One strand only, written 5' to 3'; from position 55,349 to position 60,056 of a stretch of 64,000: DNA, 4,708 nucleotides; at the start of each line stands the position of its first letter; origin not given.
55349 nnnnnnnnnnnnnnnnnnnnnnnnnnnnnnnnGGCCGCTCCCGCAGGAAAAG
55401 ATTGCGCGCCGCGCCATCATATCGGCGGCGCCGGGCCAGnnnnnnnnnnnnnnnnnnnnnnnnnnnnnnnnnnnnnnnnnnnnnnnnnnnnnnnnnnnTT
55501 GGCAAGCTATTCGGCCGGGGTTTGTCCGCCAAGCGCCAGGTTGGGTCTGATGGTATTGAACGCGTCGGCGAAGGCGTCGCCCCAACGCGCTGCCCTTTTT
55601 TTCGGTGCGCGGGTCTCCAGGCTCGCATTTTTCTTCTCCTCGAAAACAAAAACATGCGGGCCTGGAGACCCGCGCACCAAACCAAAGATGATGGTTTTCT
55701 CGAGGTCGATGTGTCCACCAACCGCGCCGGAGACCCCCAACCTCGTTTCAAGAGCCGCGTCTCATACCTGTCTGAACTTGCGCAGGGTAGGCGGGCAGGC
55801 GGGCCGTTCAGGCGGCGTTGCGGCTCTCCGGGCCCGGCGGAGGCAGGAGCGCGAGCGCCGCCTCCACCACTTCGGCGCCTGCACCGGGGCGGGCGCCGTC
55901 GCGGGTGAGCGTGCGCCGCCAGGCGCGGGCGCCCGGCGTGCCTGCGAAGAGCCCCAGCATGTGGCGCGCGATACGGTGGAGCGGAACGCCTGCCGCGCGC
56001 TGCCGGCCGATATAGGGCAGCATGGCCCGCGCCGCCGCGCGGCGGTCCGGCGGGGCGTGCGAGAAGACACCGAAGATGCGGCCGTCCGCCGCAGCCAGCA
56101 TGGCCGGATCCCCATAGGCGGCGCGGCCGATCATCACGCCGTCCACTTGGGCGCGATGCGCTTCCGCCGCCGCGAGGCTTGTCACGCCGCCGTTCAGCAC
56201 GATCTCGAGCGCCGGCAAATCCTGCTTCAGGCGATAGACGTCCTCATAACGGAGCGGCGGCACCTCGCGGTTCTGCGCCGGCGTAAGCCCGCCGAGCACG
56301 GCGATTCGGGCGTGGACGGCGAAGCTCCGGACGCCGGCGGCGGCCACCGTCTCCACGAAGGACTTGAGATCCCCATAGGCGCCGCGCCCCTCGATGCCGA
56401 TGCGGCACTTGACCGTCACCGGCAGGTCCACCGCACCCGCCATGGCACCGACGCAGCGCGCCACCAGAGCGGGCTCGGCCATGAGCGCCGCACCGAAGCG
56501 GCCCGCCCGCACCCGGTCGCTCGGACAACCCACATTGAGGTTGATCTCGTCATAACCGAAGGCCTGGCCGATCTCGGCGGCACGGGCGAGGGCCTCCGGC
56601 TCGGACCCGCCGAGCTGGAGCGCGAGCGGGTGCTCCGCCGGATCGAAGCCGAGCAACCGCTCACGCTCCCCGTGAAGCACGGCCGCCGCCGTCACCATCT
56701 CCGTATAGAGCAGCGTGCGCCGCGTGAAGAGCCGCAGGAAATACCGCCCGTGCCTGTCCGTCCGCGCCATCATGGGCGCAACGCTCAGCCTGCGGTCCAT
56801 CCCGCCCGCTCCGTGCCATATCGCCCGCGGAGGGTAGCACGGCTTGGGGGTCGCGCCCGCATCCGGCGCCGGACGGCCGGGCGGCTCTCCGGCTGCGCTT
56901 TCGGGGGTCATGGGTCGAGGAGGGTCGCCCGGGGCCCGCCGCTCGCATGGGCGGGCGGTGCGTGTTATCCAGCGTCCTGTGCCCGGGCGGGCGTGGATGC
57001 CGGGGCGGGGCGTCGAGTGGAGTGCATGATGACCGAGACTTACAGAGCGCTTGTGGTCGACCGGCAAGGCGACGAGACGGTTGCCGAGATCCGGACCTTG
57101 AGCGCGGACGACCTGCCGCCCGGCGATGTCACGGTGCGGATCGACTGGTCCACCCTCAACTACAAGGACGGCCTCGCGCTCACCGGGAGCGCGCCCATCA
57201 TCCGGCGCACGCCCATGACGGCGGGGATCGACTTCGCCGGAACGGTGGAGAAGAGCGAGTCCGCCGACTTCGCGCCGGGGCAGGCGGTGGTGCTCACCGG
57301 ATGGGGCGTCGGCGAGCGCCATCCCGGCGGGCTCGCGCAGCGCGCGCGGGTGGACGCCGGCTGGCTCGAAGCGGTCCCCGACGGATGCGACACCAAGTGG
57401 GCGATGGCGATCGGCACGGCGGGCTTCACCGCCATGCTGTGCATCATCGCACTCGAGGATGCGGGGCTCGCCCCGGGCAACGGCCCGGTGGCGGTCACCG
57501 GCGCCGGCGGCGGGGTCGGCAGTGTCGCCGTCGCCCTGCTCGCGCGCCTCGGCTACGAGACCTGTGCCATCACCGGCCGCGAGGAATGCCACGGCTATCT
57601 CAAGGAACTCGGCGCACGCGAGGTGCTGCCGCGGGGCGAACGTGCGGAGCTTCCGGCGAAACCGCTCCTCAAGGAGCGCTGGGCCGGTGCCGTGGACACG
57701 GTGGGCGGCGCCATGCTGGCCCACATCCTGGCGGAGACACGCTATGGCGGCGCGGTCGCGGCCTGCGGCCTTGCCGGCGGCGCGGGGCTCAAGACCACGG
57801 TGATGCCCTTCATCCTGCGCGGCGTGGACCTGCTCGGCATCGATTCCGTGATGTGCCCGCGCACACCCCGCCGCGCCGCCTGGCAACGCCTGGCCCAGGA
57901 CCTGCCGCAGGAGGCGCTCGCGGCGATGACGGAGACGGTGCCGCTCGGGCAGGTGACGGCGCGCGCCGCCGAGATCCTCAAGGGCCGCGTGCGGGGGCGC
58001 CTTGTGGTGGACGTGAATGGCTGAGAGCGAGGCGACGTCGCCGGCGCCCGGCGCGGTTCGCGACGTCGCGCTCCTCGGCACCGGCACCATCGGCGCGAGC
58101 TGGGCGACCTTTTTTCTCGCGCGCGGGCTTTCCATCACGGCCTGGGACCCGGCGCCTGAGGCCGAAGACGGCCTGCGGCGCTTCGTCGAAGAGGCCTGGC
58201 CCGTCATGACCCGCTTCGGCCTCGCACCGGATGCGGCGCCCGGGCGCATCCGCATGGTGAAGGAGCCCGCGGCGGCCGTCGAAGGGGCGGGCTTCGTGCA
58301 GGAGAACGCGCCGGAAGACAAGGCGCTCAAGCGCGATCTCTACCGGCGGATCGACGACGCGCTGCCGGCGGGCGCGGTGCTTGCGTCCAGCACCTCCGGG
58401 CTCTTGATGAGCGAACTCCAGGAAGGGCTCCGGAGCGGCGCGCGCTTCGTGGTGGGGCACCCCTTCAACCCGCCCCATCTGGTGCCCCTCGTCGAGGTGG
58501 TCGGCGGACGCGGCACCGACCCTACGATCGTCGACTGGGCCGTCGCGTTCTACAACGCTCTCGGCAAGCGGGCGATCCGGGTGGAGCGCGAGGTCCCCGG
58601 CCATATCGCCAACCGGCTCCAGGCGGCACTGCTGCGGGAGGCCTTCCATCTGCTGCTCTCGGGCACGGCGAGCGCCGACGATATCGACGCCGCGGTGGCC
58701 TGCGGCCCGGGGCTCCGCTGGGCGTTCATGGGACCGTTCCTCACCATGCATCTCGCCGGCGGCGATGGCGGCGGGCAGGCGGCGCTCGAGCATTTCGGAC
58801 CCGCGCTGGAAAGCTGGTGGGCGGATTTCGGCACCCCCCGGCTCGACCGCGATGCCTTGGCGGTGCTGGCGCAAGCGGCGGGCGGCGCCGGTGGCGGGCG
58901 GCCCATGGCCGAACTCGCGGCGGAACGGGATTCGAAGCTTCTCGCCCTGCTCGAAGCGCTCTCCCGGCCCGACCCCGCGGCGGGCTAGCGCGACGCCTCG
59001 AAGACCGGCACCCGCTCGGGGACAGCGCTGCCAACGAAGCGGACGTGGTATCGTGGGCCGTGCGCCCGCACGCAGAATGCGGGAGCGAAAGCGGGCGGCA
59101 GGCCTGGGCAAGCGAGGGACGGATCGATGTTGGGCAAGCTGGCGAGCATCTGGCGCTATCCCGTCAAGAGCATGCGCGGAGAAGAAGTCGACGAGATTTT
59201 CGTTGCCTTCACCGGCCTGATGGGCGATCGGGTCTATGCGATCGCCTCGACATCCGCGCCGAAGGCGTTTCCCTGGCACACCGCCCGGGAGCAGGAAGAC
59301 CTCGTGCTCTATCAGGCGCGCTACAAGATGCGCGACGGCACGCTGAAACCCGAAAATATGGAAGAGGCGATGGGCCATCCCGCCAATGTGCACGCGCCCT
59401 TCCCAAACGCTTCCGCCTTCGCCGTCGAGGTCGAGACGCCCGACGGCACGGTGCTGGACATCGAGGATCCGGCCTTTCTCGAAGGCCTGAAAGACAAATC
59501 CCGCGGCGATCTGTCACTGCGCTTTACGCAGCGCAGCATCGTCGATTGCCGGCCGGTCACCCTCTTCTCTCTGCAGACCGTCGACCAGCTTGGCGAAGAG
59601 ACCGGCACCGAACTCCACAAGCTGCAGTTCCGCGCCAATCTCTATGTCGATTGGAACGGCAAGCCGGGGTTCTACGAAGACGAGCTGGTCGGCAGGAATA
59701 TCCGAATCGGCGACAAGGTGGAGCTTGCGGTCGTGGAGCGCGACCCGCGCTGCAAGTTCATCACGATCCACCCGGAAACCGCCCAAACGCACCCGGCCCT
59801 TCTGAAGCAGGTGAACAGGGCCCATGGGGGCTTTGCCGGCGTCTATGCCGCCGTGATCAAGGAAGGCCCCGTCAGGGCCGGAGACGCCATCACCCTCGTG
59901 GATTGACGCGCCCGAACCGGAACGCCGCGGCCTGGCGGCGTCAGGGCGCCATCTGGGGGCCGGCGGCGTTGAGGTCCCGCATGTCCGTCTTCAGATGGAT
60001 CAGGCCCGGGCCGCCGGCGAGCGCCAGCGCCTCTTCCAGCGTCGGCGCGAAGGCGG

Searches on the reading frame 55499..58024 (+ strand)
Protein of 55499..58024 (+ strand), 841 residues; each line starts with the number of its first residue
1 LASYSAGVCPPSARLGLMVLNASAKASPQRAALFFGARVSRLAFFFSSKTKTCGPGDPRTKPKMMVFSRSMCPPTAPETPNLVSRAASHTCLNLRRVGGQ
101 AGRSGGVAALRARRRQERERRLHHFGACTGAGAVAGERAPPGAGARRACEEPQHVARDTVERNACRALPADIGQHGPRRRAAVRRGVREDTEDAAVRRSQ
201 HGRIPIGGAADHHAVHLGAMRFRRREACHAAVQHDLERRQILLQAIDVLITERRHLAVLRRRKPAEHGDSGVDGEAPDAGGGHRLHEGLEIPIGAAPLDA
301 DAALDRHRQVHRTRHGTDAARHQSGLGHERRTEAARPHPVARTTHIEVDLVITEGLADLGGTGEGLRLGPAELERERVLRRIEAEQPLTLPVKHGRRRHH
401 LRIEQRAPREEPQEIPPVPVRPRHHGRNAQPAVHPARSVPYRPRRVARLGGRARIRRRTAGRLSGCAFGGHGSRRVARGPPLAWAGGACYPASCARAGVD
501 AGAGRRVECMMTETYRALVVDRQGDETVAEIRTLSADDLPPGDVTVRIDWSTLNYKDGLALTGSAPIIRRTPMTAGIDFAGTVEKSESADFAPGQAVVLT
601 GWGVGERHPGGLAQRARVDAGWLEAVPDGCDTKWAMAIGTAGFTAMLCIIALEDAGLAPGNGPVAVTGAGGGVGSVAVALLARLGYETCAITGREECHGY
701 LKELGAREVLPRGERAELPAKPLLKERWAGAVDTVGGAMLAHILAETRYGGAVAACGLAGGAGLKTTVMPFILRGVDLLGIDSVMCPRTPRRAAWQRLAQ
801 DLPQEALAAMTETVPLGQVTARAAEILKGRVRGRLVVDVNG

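Call 59: search_protein_families(library=pfam, proteins=[window:55499-58024:+], max_evalue=0.00001)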
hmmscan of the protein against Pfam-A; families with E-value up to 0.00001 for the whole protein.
window:55499-58024:+ (841 aa): 2 families
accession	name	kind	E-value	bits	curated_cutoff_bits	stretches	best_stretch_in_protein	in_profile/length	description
PF00107.32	ADH_zinc_N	-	2.1e-10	41.1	31.8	1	672-787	1-117/129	Zinc-binding dehydrogenase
PF08240.17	ADH_N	-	3.3e-09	37.4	23.5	1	541-628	2-104/104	Alcohol dehydrogenase GroES-like domain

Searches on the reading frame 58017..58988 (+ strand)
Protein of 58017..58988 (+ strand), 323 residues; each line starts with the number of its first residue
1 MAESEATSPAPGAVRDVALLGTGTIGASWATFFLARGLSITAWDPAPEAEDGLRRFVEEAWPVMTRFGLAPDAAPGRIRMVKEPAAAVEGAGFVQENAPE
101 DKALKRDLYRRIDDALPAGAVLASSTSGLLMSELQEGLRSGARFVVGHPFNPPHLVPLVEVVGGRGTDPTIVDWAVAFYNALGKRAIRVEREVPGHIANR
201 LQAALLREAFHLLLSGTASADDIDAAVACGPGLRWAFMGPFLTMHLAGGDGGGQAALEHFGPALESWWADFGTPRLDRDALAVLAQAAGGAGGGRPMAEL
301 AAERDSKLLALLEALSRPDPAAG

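Call 59: search_protein_families(library=pfam, proteins=[window:58017-58988:+], max_evalue=0.00001)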
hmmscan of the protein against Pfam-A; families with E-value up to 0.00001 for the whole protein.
window:58017-58988:+ (323 aa): 2 families
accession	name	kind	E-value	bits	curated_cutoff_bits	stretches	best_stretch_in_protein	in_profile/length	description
PF02737.24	3HCDH_N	-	1.5e-40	139.4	22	1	17-191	2-178/180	3-hydroxyacyl-CoA dehydrogenase, NAD binding domain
PF00725.27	3HCDH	-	9.2e-11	42.6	22.1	1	195-252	1-58/97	3-hydroxyacyl-CoA dehydrogenase, C-terminal domain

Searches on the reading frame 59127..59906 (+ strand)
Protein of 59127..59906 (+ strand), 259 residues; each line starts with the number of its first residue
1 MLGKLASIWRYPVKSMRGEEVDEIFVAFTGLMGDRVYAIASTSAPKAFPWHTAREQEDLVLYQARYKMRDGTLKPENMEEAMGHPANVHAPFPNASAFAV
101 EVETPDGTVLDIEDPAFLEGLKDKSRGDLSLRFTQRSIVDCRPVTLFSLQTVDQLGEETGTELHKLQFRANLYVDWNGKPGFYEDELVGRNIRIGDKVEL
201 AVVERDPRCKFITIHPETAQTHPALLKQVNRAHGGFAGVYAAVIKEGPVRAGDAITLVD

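Call 59: search_protein_families(library=pfam, proteins=[window:59127-59906:+], max_evalue=0.00001)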
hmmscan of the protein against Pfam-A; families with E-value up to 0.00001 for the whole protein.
window:59127-59906:+ (259 aa): 2 families
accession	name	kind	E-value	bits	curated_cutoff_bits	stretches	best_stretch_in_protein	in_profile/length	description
PF03473.23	MOSC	-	3.7e-17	62.9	22.7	1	137-256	5-120/120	MOSC domain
PF03476.21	MOSC_N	-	3.3e-08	33.8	25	1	3-74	2-69/119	MOSC N-terminal beta barrel domain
